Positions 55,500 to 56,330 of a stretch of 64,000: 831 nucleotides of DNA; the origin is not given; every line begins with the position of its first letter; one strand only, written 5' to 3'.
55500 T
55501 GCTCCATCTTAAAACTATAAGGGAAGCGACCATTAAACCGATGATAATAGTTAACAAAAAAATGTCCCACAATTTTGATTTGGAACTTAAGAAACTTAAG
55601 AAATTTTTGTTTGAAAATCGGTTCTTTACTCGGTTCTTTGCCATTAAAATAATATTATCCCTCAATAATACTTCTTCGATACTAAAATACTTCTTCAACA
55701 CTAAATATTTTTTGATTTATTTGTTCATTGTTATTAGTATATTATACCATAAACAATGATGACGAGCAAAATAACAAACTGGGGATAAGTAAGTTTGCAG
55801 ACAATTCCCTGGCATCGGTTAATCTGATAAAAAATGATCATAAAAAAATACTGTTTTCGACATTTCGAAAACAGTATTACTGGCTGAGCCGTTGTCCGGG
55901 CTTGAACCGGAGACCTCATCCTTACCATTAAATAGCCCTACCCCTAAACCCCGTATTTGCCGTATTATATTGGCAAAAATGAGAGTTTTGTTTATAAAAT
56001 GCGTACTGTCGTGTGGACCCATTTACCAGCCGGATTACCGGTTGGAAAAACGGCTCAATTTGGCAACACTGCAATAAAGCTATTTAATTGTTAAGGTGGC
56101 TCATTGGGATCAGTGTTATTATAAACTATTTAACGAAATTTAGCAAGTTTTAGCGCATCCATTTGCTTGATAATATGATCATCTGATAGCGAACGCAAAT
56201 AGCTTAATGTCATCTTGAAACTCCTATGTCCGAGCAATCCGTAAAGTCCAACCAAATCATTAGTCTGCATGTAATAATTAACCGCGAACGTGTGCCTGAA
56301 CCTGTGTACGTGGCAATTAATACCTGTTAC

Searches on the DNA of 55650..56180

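Call 91: search_rna_families(source=window, start=55650, end=56180, threshold=evalue, max_evalue=5, show_alignments=2)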
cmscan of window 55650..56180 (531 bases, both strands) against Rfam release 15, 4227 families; matches with E-value up to 5: 3.
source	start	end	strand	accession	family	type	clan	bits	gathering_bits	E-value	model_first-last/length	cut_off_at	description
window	55698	55785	+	RF01802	HSUR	Gene; snRNA;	-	26.9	50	0.62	1-123/123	no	Herpesvirus saimiri U RNA1/RNA2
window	55850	55877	+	RF03463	mir-3036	Gene; miRNA;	-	19.7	70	0.93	1-58/58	no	mir-3036 microRNA precursor family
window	56035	56126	-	RF01197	snR39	Gene; snRNA; snoRNA; CD-box;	CL00054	18.3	40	1.5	1-95/95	no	Small nucleolar RNA snR39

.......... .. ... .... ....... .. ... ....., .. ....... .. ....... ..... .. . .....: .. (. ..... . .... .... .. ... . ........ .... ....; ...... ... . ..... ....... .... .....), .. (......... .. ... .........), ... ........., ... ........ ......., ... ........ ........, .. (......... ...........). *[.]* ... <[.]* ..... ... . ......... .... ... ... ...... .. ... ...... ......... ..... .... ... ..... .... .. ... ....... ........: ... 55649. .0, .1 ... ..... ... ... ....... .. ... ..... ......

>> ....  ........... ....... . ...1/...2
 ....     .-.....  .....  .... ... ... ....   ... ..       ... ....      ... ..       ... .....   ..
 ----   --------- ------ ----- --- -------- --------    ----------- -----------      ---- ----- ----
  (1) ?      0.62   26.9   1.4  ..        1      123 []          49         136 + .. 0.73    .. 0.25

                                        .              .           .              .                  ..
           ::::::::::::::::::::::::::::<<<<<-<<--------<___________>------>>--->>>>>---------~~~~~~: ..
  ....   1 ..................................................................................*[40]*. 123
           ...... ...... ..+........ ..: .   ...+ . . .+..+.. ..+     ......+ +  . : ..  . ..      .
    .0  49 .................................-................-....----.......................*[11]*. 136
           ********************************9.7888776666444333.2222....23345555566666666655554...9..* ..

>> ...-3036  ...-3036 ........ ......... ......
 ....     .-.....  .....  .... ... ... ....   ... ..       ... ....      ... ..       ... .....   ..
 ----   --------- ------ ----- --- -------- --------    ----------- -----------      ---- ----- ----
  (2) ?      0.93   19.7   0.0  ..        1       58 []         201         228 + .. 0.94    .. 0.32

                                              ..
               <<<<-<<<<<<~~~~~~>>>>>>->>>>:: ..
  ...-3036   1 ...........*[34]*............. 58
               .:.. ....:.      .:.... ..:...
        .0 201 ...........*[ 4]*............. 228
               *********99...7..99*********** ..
